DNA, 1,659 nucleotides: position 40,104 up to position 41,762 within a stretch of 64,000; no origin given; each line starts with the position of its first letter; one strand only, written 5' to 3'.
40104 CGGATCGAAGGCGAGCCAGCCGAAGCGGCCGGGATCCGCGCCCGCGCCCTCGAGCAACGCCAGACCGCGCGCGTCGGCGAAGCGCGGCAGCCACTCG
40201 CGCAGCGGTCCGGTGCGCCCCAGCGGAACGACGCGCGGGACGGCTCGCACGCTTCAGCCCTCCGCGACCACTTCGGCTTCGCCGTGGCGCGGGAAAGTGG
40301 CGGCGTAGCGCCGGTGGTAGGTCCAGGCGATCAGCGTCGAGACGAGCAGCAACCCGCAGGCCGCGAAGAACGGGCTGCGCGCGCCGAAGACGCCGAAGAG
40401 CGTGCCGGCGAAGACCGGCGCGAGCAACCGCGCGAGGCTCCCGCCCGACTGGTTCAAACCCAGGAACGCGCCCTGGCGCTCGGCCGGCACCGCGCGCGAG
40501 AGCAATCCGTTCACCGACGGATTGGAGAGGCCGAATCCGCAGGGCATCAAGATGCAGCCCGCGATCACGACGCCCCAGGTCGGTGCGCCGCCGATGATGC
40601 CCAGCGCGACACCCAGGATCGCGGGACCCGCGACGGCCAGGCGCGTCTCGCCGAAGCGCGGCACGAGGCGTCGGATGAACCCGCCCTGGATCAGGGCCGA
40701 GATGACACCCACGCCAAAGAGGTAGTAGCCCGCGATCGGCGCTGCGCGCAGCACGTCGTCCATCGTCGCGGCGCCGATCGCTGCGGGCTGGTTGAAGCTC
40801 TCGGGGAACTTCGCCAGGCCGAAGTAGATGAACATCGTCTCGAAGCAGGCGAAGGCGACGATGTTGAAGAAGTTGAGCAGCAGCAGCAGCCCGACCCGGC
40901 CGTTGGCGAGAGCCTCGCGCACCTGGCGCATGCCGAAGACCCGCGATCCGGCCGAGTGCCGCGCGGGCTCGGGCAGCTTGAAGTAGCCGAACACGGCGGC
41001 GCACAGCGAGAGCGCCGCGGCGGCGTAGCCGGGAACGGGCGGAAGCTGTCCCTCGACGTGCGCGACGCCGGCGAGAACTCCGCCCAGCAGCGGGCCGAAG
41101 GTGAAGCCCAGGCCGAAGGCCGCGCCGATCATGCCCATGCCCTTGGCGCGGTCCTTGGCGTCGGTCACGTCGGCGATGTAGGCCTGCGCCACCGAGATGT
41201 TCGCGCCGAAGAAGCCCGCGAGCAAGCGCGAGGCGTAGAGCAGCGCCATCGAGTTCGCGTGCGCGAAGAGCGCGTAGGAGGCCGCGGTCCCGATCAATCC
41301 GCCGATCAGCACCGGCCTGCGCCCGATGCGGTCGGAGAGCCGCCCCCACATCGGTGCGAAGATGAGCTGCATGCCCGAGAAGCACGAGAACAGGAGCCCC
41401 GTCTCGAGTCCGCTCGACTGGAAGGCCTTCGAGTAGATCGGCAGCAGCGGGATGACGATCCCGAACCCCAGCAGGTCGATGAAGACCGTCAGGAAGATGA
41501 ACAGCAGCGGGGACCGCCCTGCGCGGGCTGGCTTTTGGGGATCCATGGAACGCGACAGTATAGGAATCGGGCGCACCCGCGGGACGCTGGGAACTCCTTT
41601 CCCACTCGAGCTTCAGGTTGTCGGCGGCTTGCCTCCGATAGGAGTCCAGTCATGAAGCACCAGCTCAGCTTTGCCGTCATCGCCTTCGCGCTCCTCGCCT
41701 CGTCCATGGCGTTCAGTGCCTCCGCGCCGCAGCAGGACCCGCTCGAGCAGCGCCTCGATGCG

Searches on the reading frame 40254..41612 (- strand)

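Call 13: search_protein_families(library=pfam, proteins=[window:40254-41612:-], max_evalue=0.01)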
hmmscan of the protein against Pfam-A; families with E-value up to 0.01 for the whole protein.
window:40254-41612:- (452 aa): 7 families
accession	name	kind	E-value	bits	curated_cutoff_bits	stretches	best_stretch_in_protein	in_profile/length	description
PF07690.21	MFS_1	-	1e-61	209.3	33.4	2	39-399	1-347/347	Major Facilitator Superfamily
PF13347.12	MFS_2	-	3.9e-09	36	27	1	34-180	224-376/427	MFS/sugar transport protein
PF00083.30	Sugar_tr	-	7.3e-08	32.1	22.3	1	64-187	41-165/452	Sugar (and other) transporter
PF12832.13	MFS_1_like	-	3.6e-07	30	25.2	1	37-180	215-361/373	MFS_1 like family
PF06779.20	MFS_4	-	2e-06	27.9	26.3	1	22-207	178-362/364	Uncharacterised MFS-type transporter YbfB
PF01306.25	LacY_symp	-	1.9e-05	24.1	24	1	38-180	15-161/413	LacY proton/sugar symporter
PF05977.19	MFS_3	-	0.0002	20.4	27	1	331-435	89-194/524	Transmembrane secretion effector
